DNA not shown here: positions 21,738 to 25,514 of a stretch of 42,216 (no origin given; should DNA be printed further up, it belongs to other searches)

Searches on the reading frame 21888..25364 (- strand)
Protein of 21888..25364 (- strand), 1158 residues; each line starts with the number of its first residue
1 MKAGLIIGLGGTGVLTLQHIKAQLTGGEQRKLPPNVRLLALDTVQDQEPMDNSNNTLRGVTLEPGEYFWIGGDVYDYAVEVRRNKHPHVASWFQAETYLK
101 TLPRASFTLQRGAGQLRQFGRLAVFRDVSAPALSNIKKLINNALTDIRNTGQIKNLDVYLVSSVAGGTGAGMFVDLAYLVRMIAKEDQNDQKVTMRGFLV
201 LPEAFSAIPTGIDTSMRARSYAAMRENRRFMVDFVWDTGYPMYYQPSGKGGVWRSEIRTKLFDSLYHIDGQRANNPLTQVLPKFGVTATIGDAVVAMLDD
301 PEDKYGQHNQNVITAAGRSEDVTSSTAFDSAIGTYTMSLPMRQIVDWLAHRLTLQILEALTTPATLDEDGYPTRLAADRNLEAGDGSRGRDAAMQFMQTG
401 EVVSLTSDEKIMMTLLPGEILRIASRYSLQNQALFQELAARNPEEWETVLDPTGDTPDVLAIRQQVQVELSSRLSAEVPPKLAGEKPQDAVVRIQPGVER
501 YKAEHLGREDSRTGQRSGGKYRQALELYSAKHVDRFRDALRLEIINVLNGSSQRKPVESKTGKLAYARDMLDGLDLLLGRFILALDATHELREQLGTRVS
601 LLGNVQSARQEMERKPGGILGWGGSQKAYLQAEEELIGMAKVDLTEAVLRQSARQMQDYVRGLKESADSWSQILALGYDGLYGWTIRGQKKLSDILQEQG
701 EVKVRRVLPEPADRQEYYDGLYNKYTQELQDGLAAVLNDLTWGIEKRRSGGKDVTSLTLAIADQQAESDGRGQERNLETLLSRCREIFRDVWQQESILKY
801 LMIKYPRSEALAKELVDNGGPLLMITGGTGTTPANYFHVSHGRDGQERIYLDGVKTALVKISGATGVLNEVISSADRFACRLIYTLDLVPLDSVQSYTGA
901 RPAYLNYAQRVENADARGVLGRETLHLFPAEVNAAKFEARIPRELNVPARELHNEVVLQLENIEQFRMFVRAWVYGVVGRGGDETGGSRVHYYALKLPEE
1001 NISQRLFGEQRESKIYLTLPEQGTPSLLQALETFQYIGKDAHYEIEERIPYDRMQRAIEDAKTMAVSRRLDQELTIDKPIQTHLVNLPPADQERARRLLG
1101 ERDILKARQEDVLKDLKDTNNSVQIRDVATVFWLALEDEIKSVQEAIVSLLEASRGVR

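Call 7: search_protein_families(library=pfam, proteins=[window:21888-25364:-], max_evalue=0.01)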
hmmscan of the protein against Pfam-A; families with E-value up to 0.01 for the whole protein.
window:21888-25364:- (1158 aa): 1 family
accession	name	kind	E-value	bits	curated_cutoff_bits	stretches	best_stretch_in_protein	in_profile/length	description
PF13809.12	Tubulin_2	-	2.2e-43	149.3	27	1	5-357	1-355/356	Tubulin like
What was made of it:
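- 21888..25364 (-): Soluble FtsZl1 paralogue (1158 aa, no TM), encoded 125 nt upstream. It is the probable assembly partner. Pfam Tubulin_2, E 2e-43 (call 7).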

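Call 23: search_protein_families(library=padloc, proteins=[window:21888-25364:-], max_evalue=0.001)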
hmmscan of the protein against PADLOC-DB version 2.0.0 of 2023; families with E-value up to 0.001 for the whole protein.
window:21888-25364:- (1158 aa): 0 families

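Call 38: search_protein_families(library=ncbifam, proteins=[window:21888-25364:-], max_evalue=0.001)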
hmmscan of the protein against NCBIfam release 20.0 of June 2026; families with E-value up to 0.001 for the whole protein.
window:21888-25364:- (1158 aa): 0 families
